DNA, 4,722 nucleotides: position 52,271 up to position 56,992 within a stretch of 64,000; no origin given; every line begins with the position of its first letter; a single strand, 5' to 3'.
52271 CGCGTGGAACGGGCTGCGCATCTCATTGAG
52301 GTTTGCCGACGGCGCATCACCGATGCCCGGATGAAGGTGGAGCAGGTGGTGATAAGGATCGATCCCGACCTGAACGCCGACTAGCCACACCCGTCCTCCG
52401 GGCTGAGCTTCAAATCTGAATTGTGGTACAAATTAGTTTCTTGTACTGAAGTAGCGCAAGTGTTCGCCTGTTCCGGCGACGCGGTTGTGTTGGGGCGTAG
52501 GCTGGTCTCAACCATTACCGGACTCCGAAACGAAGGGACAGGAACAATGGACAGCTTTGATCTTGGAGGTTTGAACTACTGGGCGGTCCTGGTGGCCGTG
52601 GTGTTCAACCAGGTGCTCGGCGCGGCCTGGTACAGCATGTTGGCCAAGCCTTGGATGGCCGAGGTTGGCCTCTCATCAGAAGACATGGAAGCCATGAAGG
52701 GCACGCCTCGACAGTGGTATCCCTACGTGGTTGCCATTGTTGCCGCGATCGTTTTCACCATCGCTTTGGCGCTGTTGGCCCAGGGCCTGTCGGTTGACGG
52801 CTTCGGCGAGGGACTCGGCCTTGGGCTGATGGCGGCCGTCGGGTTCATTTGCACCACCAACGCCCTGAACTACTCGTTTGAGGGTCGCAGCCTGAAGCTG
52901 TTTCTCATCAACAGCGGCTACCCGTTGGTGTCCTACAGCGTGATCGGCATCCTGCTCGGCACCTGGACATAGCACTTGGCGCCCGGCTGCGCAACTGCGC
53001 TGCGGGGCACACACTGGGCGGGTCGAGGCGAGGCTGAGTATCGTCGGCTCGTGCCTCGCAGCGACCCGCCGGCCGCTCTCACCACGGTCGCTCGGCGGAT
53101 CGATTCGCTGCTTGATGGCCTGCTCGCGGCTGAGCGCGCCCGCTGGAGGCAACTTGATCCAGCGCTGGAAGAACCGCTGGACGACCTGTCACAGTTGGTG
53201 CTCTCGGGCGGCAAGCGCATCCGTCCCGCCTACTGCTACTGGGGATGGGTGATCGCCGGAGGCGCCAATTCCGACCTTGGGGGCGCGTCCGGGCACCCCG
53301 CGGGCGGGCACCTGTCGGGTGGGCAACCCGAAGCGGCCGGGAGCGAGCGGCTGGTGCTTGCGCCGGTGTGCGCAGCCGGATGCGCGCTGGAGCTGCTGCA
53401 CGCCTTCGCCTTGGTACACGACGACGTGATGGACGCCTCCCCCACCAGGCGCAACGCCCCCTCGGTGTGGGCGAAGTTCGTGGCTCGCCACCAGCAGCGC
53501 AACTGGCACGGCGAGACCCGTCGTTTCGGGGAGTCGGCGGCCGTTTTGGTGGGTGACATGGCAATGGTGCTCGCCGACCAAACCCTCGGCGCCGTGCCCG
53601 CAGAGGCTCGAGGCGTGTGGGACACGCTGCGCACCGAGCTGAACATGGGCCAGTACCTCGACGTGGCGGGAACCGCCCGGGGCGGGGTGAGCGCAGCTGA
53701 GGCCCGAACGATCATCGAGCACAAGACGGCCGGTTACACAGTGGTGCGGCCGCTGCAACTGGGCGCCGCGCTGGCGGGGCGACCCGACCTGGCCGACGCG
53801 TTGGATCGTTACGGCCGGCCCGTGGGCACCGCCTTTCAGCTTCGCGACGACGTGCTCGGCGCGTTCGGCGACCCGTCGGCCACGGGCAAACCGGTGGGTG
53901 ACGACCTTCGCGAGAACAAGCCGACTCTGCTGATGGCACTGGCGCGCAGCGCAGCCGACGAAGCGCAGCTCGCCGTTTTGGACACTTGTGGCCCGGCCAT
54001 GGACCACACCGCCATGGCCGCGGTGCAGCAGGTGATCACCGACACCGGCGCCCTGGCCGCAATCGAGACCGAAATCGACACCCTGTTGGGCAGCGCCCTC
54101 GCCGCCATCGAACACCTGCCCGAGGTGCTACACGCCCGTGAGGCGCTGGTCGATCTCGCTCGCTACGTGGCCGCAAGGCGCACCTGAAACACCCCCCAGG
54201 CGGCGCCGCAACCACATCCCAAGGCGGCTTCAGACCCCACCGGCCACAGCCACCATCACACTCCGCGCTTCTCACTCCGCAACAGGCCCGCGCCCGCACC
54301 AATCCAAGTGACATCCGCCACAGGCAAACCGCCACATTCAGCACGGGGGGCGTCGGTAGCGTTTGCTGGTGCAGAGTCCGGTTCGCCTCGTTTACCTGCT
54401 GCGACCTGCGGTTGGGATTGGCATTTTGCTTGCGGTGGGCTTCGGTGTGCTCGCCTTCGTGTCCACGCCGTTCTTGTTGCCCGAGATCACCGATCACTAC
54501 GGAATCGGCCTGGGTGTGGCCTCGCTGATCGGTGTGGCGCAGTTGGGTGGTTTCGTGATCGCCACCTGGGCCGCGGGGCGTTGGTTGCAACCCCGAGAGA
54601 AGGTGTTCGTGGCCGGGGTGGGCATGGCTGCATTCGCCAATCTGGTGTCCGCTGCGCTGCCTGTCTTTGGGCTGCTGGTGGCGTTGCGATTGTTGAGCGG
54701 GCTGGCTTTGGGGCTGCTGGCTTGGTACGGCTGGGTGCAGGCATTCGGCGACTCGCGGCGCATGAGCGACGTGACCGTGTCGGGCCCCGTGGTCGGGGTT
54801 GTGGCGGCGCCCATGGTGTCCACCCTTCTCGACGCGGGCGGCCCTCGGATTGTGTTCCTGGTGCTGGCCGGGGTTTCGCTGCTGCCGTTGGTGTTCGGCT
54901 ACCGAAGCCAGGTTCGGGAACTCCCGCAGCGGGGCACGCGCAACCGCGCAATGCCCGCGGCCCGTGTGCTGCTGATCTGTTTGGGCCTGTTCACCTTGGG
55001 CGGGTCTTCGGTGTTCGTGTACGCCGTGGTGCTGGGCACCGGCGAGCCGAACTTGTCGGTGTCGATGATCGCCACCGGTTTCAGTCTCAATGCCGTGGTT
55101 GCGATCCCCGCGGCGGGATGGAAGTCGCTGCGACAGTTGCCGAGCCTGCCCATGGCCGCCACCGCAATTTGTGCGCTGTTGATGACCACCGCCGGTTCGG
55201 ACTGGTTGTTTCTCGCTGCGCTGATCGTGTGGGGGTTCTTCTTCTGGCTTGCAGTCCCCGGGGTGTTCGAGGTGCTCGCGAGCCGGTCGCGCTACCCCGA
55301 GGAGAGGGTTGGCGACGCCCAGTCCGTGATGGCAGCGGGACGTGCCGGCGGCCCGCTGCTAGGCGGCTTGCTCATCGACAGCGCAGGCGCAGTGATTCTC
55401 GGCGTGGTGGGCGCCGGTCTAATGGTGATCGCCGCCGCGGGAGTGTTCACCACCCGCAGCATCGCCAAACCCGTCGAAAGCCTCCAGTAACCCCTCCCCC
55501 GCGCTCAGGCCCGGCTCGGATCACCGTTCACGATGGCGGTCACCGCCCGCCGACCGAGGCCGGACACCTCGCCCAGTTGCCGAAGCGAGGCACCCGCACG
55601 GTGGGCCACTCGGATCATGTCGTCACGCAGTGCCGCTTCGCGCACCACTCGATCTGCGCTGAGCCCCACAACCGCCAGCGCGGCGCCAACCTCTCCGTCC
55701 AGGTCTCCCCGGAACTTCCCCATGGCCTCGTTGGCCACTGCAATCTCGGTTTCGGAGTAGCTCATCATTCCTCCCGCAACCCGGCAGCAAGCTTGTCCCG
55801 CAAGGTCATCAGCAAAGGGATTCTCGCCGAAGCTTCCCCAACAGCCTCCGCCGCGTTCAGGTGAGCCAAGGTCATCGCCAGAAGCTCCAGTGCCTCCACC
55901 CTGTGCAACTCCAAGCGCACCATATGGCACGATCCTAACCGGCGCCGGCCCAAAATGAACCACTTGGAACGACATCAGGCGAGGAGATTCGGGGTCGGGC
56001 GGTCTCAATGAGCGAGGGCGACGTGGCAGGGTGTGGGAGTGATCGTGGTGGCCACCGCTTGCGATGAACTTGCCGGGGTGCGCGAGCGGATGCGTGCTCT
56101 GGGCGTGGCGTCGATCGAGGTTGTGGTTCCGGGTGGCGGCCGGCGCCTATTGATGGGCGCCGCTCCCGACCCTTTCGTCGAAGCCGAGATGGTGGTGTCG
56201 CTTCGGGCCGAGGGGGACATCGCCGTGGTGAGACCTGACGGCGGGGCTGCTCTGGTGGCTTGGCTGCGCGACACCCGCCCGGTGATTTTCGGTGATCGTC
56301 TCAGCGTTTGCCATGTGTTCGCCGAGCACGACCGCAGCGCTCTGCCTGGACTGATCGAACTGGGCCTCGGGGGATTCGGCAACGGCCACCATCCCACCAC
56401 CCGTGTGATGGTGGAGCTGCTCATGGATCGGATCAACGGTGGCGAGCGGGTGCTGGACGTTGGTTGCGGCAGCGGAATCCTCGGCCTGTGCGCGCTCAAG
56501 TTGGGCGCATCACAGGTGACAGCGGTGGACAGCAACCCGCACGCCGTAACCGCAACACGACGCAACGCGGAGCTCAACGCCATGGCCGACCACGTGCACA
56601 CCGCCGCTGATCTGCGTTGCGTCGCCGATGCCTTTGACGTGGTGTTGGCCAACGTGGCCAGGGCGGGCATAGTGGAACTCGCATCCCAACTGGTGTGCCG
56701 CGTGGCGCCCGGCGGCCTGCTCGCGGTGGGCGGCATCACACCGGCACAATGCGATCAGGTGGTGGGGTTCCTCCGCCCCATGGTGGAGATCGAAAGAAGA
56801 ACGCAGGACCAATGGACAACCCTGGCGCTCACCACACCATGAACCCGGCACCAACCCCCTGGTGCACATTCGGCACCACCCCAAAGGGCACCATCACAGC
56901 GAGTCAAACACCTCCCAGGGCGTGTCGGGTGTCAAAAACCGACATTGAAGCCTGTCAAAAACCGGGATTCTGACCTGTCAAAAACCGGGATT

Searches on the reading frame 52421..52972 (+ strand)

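Call 82: search_protein_families(library=pfam, proteins=[window:52421-52972:+], max_evalue=0.01)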
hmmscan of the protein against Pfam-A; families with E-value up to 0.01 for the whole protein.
window:52421-52972:+ (183 aa): 1 family
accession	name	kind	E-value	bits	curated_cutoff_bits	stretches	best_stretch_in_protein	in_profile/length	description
PF08570.15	DUF1761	-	9e-26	91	31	1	54-180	1-123/123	Protein of unknown function (DUF1761)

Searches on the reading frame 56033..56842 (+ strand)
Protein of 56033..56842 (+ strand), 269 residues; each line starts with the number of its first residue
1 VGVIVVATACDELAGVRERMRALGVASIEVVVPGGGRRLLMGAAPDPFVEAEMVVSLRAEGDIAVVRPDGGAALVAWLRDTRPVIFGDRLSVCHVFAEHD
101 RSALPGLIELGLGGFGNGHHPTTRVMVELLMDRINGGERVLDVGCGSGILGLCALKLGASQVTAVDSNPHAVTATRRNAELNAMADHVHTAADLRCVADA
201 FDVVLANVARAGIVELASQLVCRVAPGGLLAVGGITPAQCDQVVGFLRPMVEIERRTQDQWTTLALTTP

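Call 82: search_protein_families(library=pfam, proteins=[window:56033-56842:+], max_evalue=0.01)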
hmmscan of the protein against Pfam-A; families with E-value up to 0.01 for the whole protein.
window:56033-56842:+ (269 aa): 14 families
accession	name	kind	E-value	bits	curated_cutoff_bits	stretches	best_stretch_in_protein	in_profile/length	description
PF06325.19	PrmA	-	8.5e-40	137.5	22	1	76-266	100-293/296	Ribosomal protein L11 methyltransferase (PrmA)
PF05175.20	MTS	-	6.6e-12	45.8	23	1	122-207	19-105/170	Methyltransferase small domain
PF13649.12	Methyltransf_25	-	1.8e-09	38.6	27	1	140-208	1-72/97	Methyltransferase domain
PF13847.12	Methyltransf_31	-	4.3e-08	33.4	27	1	135-224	2-100/145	Methyltransferase domain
PF02475.24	TRM5-TYW2_MTfase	-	3.7e-07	30.7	28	1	131-207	31-111/164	TRM5/TYW2 methyltransferase domain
PF03602.21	Cons_hypoth95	-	4e-07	30.3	24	1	130-188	32-93/182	Conserved hypothetical protein 95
PF08241.18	Methyltransf_11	-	7.1e-07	30.2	21.2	1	141-209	1-69/95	Methyltransferase domain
PF13489.12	Methyltransf_23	-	4.7e-06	26.9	27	1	130-207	16-88/164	Methyltransferase domain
PF08242.18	Methyltransf_12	-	2.6e-05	25.3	30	1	141-207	1-72/98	Methyltransferase domain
PF01135.25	PCMT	-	4e-05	23.9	20.3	1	125-193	64-132/210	Protein-L-isoaspartate(D-aspartate) O-methyltransferase (PCMT)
PF01728.25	FtsJ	-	0.00074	19.9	24.1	1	134-209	19-100/181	FtsJ-like methyltransferase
PF10294.15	Methyltransf_16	-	0.0023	18.1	21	1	137-190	47-102/174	Lysine methyltransferase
PF03848.20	TehB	-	0.0041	17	20.4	1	138-208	32-103/193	Tellurite resistance protein TehB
PF13679.12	Methyltransf_32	-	0.0076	16.7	27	0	127-188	13-82/143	Methyltransferase domain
